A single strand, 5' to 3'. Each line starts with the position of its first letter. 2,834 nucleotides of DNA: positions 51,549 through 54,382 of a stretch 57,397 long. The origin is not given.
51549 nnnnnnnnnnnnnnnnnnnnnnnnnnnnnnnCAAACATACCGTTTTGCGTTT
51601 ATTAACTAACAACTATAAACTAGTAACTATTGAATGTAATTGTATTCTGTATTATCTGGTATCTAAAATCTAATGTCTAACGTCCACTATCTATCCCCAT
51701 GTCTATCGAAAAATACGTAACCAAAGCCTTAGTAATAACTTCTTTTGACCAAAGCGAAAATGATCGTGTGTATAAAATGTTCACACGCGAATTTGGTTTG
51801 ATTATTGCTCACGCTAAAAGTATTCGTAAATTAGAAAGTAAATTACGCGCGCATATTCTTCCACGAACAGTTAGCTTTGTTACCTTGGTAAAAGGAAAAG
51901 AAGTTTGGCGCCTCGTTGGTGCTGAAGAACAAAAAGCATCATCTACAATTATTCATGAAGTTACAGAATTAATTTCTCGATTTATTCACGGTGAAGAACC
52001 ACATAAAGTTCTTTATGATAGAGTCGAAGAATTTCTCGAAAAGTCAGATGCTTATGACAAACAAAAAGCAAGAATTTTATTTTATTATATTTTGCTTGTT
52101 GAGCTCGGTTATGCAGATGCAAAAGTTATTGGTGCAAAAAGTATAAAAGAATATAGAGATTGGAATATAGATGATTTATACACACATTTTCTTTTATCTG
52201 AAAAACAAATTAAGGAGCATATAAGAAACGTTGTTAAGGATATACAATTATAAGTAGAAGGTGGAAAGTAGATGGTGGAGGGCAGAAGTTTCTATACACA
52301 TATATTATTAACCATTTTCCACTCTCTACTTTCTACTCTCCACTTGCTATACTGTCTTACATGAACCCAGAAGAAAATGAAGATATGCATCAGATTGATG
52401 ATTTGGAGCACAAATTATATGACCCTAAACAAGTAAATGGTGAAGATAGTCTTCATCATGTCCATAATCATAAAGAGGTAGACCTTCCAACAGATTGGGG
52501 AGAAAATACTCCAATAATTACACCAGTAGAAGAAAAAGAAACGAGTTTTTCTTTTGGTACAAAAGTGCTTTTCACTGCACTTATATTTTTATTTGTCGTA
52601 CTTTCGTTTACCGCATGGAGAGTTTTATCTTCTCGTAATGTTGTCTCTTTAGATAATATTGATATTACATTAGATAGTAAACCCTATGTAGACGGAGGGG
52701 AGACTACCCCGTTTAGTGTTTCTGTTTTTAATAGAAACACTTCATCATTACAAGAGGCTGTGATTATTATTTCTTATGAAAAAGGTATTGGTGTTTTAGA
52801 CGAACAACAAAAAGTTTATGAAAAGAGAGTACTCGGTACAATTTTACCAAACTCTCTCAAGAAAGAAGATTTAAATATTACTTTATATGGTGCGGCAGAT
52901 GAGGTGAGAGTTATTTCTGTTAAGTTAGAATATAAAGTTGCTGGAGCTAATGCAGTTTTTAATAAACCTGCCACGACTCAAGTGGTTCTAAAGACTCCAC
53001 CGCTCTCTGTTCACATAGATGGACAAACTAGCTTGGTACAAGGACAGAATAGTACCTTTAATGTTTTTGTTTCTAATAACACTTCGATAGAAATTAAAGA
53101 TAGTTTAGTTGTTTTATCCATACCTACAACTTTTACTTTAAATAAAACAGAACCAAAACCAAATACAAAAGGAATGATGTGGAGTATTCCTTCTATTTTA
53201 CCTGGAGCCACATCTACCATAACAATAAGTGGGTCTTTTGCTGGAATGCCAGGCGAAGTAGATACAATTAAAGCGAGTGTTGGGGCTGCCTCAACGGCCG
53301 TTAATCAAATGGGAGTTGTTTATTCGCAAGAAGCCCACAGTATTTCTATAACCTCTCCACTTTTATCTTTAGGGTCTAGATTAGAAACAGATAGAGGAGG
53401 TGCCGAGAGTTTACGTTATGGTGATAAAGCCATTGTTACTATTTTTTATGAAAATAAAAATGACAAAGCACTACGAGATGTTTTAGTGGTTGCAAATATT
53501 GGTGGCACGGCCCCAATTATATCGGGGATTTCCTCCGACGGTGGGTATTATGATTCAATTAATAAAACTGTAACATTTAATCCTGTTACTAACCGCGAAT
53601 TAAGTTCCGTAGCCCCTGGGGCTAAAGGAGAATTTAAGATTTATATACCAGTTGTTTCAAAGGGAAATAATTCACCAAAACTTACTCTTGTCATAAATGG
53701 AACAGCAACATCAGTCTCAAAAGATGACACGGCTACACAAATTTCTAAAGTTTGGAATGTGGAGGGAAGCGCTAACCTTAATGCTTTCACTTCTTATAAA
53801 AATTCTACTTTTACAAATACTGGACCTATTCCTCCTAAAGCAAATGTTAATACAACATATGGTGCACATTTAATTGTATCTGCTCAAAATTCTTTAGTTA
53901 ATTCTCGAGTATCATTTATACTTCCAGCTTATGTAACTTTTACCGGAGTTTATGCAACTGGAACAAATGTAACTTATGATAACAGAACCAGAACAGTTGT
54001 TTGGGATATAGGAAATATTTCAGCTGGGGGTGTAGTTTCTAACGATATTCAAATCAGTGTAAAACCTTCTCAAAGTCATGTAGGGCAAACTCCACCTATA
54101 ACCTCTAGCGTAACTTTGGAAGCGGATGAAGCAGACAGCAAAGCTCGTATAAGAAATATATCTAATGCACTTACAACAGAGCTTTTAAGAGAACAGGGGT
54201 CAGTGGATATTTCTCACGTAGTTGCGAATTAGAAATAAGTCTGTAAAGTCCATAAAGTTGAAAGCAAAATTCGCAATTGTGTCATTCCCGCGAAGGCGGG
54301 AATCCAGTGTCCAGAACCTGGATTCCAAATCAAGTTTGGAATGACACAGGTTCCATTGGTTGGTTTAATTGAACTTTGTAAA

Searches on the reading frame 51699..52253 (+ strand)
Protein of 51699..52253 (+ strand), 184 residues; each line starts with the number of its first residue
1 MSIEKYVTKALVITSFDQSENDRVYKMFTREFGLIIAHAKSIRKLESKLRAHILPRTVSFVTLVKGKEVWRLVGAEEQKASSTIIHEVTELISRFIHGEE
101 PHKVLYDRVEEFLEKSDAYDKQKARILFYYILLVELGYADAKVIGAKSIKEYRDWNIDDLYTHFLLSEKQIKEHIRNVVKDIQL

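Call 11: search_protein_families(library=pfam, proteins=[window:51699-52253:+], max_evalue=0.01)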
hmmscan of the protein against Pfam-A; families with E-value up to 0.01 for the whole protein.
window:51699-52253:+ (184 aa): 3 families
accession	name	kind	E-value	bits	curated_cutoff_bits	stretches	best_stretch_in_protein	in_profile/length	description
PF11967.14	RecO_N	-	1.5e-10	41.3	27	1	5-72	3-71/80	Recombination protein O N terminal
PF02565.21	RecO_C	-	8.5e-05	22.8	22.1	1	88-139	13-65/157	Recombination protein O C terminal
PF01937.24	ARMT1-like_dom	-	0.0023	17.6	25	1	76-125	22-77/311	Damage-control phosphatase ARMT1-like domain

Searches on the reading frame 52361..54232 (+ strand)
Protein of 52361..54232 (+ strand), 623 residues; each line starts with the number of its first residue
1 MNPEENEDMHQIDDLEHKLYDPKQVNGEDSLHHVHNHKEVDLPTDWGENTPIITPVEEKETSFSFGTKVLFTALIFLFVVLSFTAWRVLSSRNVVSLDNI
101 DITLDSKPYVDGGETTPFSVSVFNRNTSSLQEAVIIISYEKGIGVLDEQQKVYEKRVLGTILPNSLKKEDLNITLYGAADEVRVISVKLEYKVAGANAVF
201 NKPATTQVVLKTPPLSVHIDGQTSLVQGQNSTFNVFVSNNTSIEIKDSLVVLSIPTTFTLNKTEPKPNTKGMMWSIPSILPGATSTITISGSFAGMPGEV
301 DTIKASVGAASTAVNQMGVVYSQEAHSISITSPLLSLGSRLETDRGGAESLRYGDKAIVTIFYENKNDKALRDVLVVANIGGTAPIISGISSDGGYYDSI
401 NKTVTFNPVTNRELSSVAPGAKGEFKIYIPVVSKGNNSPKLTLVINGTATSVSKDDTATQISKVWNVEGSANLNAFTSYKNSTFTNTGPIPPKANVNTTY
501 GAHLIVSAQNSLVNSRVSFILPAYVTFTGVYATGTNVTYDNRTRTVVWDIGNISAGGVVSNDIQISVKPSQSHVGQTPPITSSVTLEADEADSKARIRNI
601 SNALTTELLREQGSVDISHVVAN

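Call 11: search_protein_families(library=pfam, proteins=[window:52361-54232:+], max_evalue=0.01)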
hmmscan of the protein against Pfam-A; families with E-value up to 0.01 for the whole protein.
window:52361-54232:+ (623 aa): 1 family
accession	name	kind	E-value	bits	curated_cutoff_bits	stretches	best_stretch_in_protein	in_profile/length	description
PF00928.26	Adap_comp_sub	-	0.0035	17.2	31.6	0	495-579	126-210/259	Adaptor complexes medium subunit family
